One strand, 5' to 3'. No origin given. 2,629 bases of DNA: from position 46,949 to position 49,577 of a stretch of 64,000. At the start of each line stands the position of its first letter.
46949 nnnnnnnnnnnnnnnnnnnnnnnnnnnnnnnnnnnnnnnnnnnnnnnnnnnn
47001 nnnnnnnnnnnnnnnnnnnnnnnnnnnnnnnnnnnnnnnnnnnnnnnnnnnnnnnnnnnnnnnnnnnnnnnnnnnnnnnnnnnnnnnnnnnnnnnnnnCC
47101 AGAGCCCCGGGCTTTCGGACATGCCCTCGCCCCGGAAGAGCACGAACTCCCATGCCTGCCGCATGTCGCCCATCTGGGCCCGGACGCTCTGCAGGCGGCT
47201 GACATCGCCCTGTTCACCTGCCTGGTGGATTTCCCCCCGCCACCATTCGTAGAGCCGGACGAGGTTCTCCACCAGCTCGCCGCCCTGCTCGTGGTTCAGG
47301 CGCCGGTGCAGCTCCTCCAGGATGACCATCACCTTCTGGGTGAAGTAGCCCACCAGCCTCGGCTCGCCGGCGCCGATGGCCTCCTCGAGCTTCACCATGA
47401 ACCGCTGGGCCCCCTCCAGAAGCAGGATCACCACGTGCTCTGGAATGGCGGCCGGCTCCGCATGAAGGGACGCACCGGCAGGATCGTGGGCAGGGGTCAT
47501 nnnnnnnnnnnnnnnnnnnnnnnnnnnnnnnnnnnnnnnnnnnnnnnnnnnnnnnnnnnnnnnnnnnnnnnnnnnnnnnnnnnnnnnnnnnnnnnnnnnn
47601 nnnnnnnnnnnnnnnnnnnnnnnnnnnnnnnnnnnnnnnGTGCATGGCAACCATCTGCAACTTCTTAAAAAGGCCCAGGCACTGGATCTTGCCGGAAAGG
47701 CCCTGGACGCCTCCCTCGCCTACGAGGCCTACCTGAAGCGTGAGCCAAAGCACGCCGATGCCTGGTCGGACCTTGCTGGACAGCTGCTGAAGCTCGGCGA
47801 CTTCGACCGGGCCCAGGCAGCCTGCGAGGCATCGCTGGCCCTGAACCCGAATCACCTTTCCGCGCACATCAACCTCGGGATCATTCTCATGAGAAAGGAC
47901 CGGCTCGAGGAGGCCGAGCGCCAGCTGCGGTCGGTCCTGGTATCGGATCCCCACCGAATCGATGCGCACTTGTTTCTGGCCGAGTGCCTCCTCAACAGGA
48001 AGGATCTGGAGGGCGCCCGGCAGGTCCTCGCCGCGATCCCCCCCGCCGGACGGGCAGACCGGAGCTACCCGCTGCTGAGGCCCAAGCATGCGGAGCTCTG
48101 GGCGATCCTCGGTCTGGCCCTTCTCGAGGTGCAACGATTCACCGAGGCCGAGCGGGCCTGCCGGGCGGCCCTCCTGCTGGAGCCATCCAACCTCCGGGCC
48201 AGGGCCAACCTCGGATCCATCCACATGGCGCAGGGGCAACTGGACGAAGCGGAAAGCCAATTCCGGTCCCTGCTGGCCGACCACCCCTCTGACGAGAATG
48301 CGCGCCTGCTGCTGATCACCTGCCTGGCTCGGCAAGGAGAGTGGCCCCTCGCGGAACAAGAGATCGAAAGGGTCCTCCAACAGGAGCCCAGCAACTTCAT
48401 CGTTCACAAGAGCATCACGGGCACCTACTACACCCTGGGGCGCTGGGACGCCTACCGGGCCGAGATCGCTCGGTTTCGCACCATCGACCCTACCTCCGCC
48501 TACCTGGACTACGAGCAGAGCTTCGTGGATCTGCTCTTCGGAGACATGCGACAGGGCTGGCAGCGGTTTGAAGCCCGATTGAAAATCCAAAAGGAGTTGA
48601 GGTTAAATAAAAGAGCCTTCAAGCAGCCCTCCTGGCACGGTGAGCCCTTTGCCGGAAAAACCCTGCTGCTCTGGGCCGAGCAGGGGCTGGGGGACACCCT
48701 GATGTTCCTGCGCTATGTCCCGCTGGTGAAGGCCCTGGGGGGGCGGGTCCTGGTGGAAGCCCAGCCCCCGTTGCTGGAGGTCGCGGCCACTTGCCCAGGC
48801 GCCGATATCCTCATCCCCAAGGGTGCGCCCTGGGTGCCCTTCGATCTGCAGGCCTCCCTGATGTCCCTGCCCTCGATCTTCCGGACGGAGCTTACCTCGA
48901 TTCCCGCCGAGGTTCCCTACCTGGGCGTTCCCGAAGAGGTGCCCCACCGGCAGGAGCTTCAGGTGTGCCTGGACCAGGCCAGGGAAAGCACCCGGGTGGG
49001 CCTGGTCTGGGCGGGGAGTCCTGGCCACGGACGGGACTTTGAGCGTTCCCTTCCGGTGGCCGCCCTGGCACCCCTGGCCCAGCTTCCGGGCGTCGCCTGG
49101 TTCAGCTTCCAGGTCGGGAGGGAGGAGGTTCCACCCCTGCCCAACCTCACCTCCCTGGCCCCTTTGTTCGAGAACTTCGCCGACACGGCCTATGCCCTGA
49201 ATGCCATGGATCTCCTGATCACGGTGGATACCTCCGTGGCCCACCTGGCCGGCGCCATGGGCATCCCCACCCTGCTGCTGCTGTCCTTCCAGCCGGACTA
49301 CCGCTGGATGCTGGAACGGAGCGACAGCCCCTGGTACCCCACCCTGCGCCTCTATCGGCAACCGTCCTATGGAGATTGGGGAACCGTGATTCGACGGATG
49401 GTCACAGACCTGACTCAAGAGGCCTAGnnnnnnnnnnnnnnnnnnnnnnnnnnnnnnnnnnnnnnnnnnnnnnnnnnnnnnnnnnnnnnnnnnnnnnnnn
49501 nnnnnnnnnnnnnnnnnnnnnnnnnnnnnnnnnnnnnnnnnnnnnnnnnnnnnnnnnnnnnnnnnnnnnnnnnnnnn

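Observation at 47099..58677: Dense flagellin-modification island around a minimal flagellin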

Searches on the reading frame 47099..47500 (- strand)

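Call 89: search_protein_families(library=pfam, proteins=[window:47099-47500:-], max_evalue=1)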
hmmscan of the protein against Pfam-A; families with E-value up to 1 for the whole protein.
window:47099-47500:- (134 aa): 1 family
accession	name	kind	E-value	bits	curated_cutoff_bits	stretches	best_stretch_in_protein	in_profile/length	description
PF02561.19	FliS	-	2.2e-19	70.2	26.7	1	18-118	12-112/115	Flagellar protein FliS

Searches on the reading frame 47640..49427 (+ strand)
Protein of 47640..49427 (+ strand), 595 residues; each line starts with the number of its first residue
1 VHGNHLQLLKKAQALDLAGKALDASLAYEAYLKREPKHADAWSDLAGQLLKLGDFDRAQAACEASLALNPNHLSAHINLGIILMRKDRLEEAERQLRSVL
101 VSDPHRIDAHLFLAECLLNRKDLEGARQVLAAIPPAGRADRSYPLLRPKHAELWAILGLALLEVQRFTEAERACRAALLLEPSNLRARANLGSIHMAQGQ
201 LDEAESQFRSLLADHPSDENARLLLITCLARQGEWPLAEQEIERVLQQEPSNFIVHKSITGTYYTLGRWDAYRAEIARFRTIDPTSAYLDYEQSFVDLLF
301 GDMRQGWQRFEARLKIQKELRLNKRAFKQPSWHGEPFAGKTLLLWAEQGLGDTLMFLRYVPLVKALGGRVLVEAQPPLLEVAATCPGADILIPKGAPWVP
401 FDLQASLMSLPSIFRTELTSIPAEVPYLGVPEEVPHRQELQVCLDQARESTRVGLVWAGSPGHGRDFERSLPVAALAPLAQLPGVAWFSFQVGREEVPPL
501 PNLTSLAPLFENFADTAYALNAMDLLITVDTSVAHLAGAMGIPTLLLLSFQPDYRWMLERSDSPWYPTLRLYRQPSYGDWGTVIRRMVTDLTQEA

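Call 4: search_protein_families(library=pfam, proteins=[window:47640-49427:+], max_evalue=0.01)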
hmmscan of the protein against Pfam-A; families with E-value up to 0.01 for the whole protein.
window:47640-49427:+ (595 aa): 29 families (the best 25 are shown)
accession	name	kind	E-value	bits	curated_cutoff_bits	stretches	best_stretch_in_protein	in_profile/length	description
PF13432.12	TPR_16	-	4.8e-33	113.6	32.7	5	191-251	3-63/65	Tetratricopeptide repeat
PF14559.12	TPR_19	-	2.9e-32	111.2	25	5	196-252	2-58/68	Tetratricopeptide repeat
PF07719.23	TPR_2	-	9.5e-24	82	27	2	39-72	1-34/34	Tetratricopeptide repeat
PF13428.12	TPR_14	-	2.9e-22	77.3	23.5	3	186-226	2-42/44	Tetratricopeptide repeat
PF13431.12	TPR_17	-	2.8e-20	71.3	24.4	2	27-60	1-34/34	Tetratricopeptide repeat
PF00515.34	TPR_1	-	3.5e-20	71.4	27.8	2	39-72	1-34/34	Tetratricopeptide repeat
PF23914.1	TPR_CcmH_CycH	-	2e-17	63.9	42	2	26-130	37-144/158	Cytochrome c-type biogenesis protein H TPR domain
PF13181.12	TPR_8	-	8.9e-13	47.7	25.7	0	40-72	2-34/34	Tetratricopeptide repeat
PF12895.13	ANAPC3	-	9.5e-12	45.5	27.2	1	23-97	7-80/82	Anaphase-promoting complex, cyclosome, subunit 3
PF13371.12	TPR_9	-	1.4e-11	44.7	35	2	51-111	7-67/73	Tetratricopeptide repeat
PF13424.12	TPR_12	-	1.9e-08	34.8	30.1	1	39-100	3-72/77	Tetratricopeptide repeat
PF07721.20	TPR_4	-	3.5e-08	33.7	27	0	186-209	2-25/26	Tetratricopeptide repeat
PF13174.12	TPR_6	-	2.6e-07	31.3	26.3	0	191-217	6-32/33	Tetratricopeptide repeat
PF13176.12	TPR_7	-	2.2e-06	27.7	27.9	0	189-216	3-32/36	Tetratricopeptide repeat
PF09613.16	HrpB1_HrpK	-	2.5e-06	27.6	29.3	1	163-237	23-99/126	Bacterial type III secretion protein (HrpB1_HrpK)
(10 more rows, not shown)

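Call 6: search_protein_families(library=ncbifam, proteins=[window:47640-49427:+], max_evalue=0.01)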
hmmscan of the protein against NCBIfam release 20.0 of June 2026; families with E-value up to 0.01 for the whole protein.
window:47640-49427:+ (595 aa): 25 families
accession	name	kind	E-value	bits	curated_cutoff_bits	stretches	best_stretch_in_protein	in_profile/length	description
TIGR02917.1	PEP_TPR_lipo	equivalog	7.6e-27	93.6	312.2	1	19-319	139-429/899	XrtA/PEP-CTERM system TPR-repeat protein PrsT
TIGR02521.1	type_IV_pilW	equivalog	2.9e-17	63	154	2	147-281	61-197/234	type IV pilus biogenesis/stability protein PilW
NF040959.1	MamA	equivalog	1.8e-15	56.9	200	2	11-124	43-156/204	magnetosome protein MamA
NF033762.1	social_mot_Tgl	equivalog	8.8e-14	51.4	225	2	41-132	138-229/252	social motility TPR repeat lipoprotein Tgl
NF033920.0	C39_PA2778_fam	equivalog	3.4e-12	46.3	150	2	5-98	156-249/255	PA2778 family cysteine peptidase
NF008391.2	PRK11189.1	equivalog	8.1e-12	45.2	250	2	24-106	84-169/297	lipoprotein NlpI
NF052415.1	T3SS_chap_SctY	equivalog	1.4e-11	44.8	70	2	45-131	12-101/106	type III secretion apparatus assembly chaperone SctY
NF052304.1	CdsG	equivalog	7.7e-11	42.3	170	1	51-127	20-97/133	CdsG family type III secretion system protein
TIGR02552.1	LcrH_SycD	equivalog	1.8e-10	40.7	104.8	2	46-147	25-126/136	SycD/LcrH family type III secretion system chaperone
TIGR03939.1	PGA_TPR_OMP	equivalog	1.1e-09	37.1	366.65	2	165-252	409-496/800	poly-beta-1,6 N-acetyl-D-glucosamine export porin PgaA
TIGR04510.1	mod_pep_cyc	subfamily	1.9e-09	36.6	400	1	157-278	507-624/814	putative peptide modification system cyclase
TIGR00990.1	3a0801s09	subfamily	2.4e-09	36.4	757.25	1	23-208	383-565/615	mitochondrial import receptor subunit TOM70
NF033758.1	gliding_GltE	equivalog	3.3e-09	36.2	225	2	18-222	99-293/411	adventurous gliding motility TPR repeat lipoprotein GltE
TIGR02795.1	tol_pal_ybgF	equivalog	4.5e-07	30.5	90.1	0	44-133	7-102/119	tol-pal system protein YbgF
NF008757.0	PRK11788.1-5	equivalog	6.2e-07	28.9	363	0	185-251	107-173/388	lipopolysaccharide assembly protein LapB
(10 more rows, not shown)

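Call 19: search_solved_structures(query=window:47640-49427:+, max_evalue=1)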
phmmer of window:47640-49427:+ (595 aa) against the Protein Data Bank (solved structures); distinct sequences matched with E-value up to 1: 194 (the best 60 are shown).
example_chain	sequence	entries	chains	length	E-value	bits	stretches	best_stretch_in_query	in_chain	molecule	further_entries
9qhb_A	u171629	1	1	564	1.8e-33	119.4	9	22-209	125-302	Engineered tetratricopeptide repeat protein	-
7yeh_B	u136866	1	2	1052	8.9e-23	84.2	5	12-129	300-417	UDP-N-acetylglucosamine--peptide N-acetylglucosaminyltransferase 110 kDa subunit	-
7yea_A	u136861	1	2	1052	9.3e-23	84.1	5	12-128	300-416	UDP-N-acetylglucosamine--peptide N-acetylglucosaminyltransferase 110 kDa subunit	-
7ntf_A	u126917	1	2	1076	9.9e-23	84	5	12-128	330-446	Isoform 1 of UDP-N-acetylglucosamine--peptide N-acetylglucosaminyltransferase 110 kDa subu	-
8bu0_A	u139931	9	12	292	3e-22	82.4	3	27-209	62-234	Consensus tetratricopeptide repeat protein | Crystal structure of an 8-repeat consensus TPR superhelix with Zinc. | Monomer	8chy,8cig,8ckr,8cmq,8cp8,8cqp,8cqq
1w3b_A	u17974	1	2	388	2.1e-19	73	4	29-121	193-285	UDP-N-ACETYLGLUCOSAMINE--PEPTIDE N-ACETYLGLUCOSAMINYLTRANSFERASE 110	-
6eou_A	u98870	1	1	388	4.4e-19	71.9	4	29-121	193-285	UDP-N-acetylglucosamine--peptide N-acetylglucosaminyltransferase 110 kDa subunit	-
9qhc_A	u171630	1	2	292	2.4e-17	66.3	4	27-104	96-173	Engineered tetratricopeptide repeat protein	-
8ump_A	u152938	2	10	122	2.6e-11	46.3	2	11-80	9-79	T33-ml35-redesigned-TPR-domain-fold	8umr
6vfi_B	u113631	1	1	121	6e-11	45.1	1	28-84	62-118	O43_dn18B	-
6vl6_A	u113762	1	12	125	2.3e-10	43.1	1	8-115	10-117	T33_dn2A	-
1na0_A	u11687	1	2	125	3.8e-10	42.4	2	27-81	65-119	designed protein CTPR3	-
9sfw_B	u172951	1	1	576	5.1e-10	42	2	16-83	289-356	Peroxisomal targeting signal receptor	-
6v8e_A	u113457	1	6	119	6e-10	41.8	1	28-81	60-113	Designed protein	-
7y4i_A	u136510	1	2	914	6.1e-10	41.8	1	10-230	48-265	Probable UDP-N-acetylglucosamine--peptide N-acetylglucosaminyltransferase SPINDLY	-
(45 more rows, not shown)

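Call 24: find_homologous_proteins(query=window:47640-49427:+, region=285-595)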
Query window:47640-49427:+, residues 285-595 (311 aa): 7320 proteins with E <= 0.001 among 8000 candidates; the best 120 are listed.
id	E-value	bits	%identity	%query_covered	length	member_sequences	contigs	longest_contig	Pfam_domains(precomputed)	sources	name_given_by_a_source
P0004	1.1e-229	779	64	98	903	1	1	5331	PF13431.13,PF23914.2,PF13414.13,PF13176.13,PF13428.13,PF13374.13,PF14559.13,PF24575.2,PF13371.13,PF00515.35,PF12895.14,PF13424.13,PF13432.13,PF13181.13,PF01075.24,PF14561.13,PF07719.24,PF13174.13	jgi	-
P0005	1.9e-191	654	93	100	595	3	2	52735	PF13431.13,PF23914.2,PF09613.17,PF13428.13,PF14559.13,PF24575.2,PF13371.13,PF00515.35,PF12895.14,PF13432.13,PF13181.13,PF07719.24,PF13174.13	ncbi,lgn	-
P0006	2.4e-188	643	52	98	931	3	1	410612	PF13431.13,PF23914.2,PF13414.13,PF13428.13,PF25064.2,PF14559.13,PF24575.2,PF13371.13,PF00515.35,PF12895.14,PF13424.13,PF13432.13,PF13429.13,PF13181.13,PF01075.24,PF14561.13,PF07719.24,PF13174.13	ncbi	-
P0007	5.5e-187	639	51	97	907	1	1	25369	PF13431.13,PF23914.2,PF13414.13,PF13176.13,PF13428.13,PF14559.13,PF24575.2,PF13371.13,PF00515.35,PF13424.13,PF13432.13,PF13181.13,PF01075.24,PF07719.24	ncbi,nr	ncbi:MAG TPA: tetratricopeptide repeat protein [Holophagaceae bacterium]|nr:tetratricopeptide repeat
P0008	1.5e-182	624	88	100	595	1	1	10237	PF14559.13,PF24575.2,PF13431.13,PF23914.2,PF13371.13,PF00515.35,PF09613.17,PF13432.13,PF13428.13,PF13181.13,PF07719.24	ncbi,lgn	-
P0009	2.0e-180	617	84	100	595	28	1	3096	PF14853.13,PF13431.13,PF23914.2,PF13414.13,PF13428.13,PF25064.2,PF14559.13,PF24575.2,PF13371.13,PF00515.35,PF12895.14,PF13424.13,PF13432.13,PF13181.13,PF07719.24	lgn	-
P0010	6.0e-180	616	84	100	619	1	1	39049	PF14853.13,PF13431.13,PF23914.2,PF09613.17,PF13428.13,PF25064.2,PF14559.13,PF24575.2,PF13371.13,PF00515.35,PF12895.14,PF13424.13,PF13432.13,PF13181.13,PF07719.24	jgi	-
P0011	8.8e-179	612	87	100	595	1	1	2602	PF13431.13,PF23914.2,PF09613.17,PF13428.13,PF14559.13,PF24575.2,PF13371.13,PF00515.35,PF12895.14,PF13432.13,PF13181.13,PF07719.24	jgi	-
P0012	2.3e-177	607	82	100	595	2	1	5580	PF14853.13,PF13431.13,PF23914.2,PF25062.2,PF13414.13,PF13428.13,PF25064.2,PF14559.13,PF24575.2,PF13371.13,PF00515.35,PF12895.14,PF13432.13,PF13181.13,PF07719.24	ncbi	-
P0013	1.6e-175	601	83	100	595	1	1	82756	PF14559.13,PF13431.13,PF23914.2,PF00515.35,PF13176.13,PF13432.13,PF13428.13,PF13181.13,PF07719.24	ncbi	ncbi:MAG: tetratricopeptide repeat protein [Holophagaceae bacterium]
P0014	1.1e-174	598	83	100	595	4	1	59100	PF14559.13,PF24575.2,PF13431.13,PF23914.2,PF13371.13,PF00515.35,PF13432.13,PF13428.13,PF13181.13,PF25064.2,PF07719.24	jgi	-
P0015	6.2e-172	589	48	97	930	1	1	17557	PF13431.13,PF23914.2,PF13414.13,PF13176.13,PF13428.13,PF25064.2,PF14559.13,PF24575.2,PF13371.13,PF00515.35,PF12895.14,PF13424.13,PF13432.13,PF13181.13,PF01075.24,PF14561.13,PF07719.24,PF13174.13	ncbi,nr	ncbi:MAG TPA: tetratricopeptide repeat protein [Holophagaceae bacterium]|nr:tetratricopeptide repeat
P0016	6.3e-167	573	48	98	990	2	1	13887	PF13431.13,PF23914.2,PF13414.13,PF13176.13,PF13428.13,PF25064.2,PF14559.13,PF24575.2,PF00515.35,PF12895.14,PF13424.13,PF13432.13,PF13181.13,PF01075.24,PF07719.24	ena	-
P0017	7.6e-161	553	78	99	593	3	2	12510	PF13431.13,PF23914.2,PF13414.13,PF13176.13,PF09613.17,PF13428.13,PF25064.2,PF14559.13,PF24575.2,PF13371.13,PF00515.35,PF12895.14,PF13424.13,PF13432.13,PF13181.13,PF07719.24,PF13174.13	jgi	-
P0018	4.8e-160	550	78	98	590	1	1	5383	PF13431.13,PF23914.2,PF13414.13,PF13428.13,PF25064.2,PF14559.13,PF24575.2,PF13371.13,PF00515.35,PF12895.14,PF13424.13,PF13432.13,PF13181.13,PF07719.24,PF13174.13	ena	-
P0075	9.2e-139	480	46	97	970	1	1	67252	PF13431.13,PF23914.2,PF13414.13,PF13176.13,PF13428.13,PF14559.13,PF24575.2,PF13371.13,PF00515.35,PF13424.13,PF13432.13,PF13181.13,PF01075.24,PF07719.24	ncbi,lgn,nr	ncbi:MAG: tetratricopeptide repeat protein [Acidobacteriaceae bacterium]|nr:tetratricopeptide repeat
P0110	8.9e-134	464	43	98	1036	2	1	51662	PF13431.13,PF23914.2,PF13414.13,PF13428.13,PF25064.2,PF13374.13,PF14559.13,PF13371.13,PF00515.35,PF22860.3,PF13424.13,PF21033.5,PF13432.13,PF13181.13,PF01075.24,PF07719.24,PF20308.5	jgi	-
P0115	2.5e-133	463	41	97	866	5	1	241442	PF13431.13,PF23914.2,PF13414.13,PF13176.13,PF13428.13,PF13374.13,PF14559.13,PF24575.2,PF13371.13,PF00515.35,PF12895.14,PF13424.13,PF13432.13,PF13181.13,PF01075.24,PF07719.24,PF13174.13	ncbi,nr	ncbi:tetratricopeptide repeat protein [Oryzomonas rubra]|nr:tetratricopeptide repeat protein [Oryzom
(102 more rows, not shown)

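Call 57: find_encoding_contigs(protein=P0115, flank=8000, max_places=2)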
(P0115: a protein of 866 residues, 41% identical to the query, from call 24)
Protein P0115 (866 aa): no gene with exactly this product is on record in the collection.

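Call 58: find_encoding_contigs(protein=P0006, flank=8000, max_places=2)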
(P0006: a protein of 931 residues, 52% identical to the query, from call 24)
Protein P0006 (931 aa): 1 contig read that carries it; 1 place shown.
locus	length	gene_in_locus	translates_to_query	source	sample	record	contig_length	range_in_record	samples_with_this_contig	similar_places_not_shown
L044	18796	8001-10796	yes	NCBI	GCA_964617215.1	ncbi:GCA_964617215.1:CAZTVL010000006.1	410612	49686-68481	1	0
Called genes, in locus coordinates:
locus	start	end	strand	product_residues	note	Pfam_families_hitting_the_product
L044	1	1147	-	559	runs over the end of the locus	PF00069:Pkinase, PF03109:ABC1 (faint), PF07714:PK_Tyr_Ser-Thr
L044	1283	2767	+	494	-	PF00515:TPR_1 (faint), PF07719:TPR_2 (faint), PF13181:TPR_8 (faint), PF13428:TPR_14 (faint)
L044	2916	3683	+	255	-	-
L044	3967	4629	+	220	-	PF00669:Flagellin_N, PF00700:Flagellin_C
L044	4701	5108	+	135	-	PF03646:FlaG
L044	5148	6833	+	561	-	PF02465:FliD_N, PF07195:FliD_C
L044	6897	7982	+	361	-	PF01075:Glyco_transf_9 (weak)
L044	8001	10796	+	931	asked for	PF07719:TPR_2 (faint), PF13174:TPR_6 (faint), PF13181:TPR_8 (faint), PF23914:TPR_CcmH_CycH, PF13432:TPR_16 (weak), PF14559:TPR_19, PF01075:Glyco_transf_9 (weak), PF14559:TPR_19 (weak), +11 more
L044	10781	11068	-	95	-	-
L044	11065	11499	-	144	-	PF02561:FliS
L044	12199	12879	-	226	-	-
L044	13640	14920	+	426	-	PF03952:Enolase_N, PF00113:Enolase_C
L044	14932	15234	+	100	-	PF04977:DivIC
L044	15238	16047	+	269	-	PF01678:DAP_epimerase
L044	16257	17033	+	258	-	PF00142:Fer4_NifH (weak), PF01656:CbiA, PF02374:ArsA_ATPase (faint), PF06564:CBP_BcsQ, PF09140:MipZ, PF10609:ParA, PF13614:AAA_31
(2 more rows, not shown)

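Call 59: find_encoding_contigs(protein=P0075, flank=9000, max_places=1)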
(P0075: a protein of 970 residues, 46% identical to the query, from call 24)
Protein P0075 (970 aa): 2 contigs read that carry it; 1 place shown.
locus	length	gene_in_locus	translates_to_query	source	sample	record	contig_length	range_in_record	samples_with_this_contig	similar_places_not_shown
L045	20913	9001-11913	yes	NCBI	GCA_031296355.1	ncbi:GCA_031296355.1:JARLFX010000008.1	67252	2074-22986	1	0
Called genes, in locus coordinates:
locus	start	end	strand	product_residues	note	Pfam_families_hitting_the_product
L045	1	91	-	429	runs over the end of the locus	PF00438:S-AdoMet_synt_N, PF02772:S-AdoMet_synt_M, PF02773:S-AdoMet_synt_C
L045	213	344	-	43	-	-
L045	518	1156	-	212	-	PF13489:Methyltransf_23, PF13847:Methyltransf_31, PF08241:Methyltransf_11, PF08242:Methyltransf_12, PF13649:Methyltransf_25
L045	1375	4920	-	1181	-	PF00754:F5_F8_type_C (weak), PF22633:F5_F8_type_C_2, PF04138:GtrA_DPMS_TM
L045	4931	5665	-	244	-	PF13489:Methyltransf_23, PF08241:Methyltransf_11, PF08242:Methyltransf_12, PF13649:Methyltransf_25, PF13847:Methyltransf_31 (faint)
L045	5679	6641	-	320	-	PF00535:Glycos_transf_2, PF13641:Glyco_tranf_2_3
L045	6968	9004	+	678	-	PF07719:TPR_2 (faint), PF13176:TPR_7 (faint), PF13371:TPR_9 (faint), PF13374:TPR_10 (faint), PF13414:TPR_11 (faint), PF00515:TPR_1 (weak), PF13181:TPR_8 (weak), PF01075:Glyco_transf_9 (weak), +8 more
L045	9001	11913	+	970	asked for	PF00515:TPR_1 (faint), PF07719:TPR_2 (faint), PF13176:TPR_7 (faint), PF13181:TPR_8 (faint), PF13371:TPR_9 (faint), PF13414:TPR_11 (faint), PF13424:TPR_12 (faint), PF14559:TPR_19 (weak), +6 more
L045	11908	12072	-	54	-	-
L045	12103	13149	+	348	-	-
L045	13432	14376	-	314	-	PF01073:3Beta_HSD, PF01370:Epimerase, PF02719:Polysacc_synt_2 (faint), PF04321:RmlD_sub_bind, PF05368:NmrA (weak), PF16363:GDP_Man_Dehyd, PF13460:NAD_binding_10 (weak)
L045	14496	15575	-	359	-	PF01370:Epimerase, PF16363:GDP_Man_Dehyd, PF02719:Polysacc_synt_2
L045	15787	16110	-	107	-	-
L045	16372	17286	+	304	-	PF01370:Epimerase, PF04321:RmlD_sub_bind, PF02719:Polysacc_synt_2 (weak), PF16363:GDP_Man_Dehyd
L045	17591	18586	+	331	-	PF00535:Glycos_transf_2, PF13641:Glyco_tranf_2_3 (weak)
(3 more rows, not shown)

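Call 60: find_encoding_contigs(protein=P0110, flank=9000, max_places=1)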
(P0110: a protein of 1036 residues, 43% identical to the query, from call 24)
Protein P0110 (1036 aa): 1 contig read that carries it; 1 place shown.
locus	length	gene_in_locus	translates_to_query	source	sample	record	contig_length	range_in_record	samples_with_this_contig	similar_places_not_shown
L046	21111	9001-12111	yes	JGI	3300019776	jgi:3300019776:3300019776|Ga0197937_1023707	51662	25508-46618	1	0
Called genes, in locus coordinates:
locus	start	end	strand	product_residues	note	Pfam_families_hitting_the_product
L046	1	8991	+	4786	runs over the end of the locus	-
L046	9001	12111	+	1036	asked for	PF07719:TPR_2 (faint), PF13181:TPR_8 (faint), PF13432:TPR_16 (weak), PF00515:TPR_1 (weak), PF13414:TPR_11, PF13432:TPR_16 (weak), PF23914:TPR_CcmH_CycH (weak), PF14559:TPR_19, +10 more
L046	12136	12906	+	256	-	PF05050:Methyltransf_21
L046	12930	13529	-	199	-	PF13489:Methyltransf_23, PF08241:Methyltransf_11, PF08242:Methyltransf_12 (weak), PF13649:Methyltransf_25 (faint)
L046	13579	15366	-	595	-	PF13424:TPR_12, PF13432:TPR_16, PF13424:TPR_12, PF13432:TPR_16, PF13371:TPR_9, PF13414:TPR_11, PF13414:TPR_11, PF13432:TPR_16, +20 more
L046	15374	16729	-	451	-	PF02321:OEP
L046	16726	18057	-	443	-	PF00364:Biotin_lipoyl (faint), PF25917:BSH_RND (weak), PF25973:BSH_CzcB (faint), PF25984:BSH_YknX, PF25994:HH_AprE, PF26002:Beta-barrel_AprE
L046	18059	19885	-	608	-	PF00664:ABC_membrane, PF00005:ABC_tran, PF13304:AAA_21 (faint)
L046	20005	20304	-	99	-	PF05400:FliT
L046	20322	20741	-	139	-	PF02561:FliS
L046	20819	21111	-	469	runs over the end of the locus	PF02465:FliD_N, PF07195:FliD_C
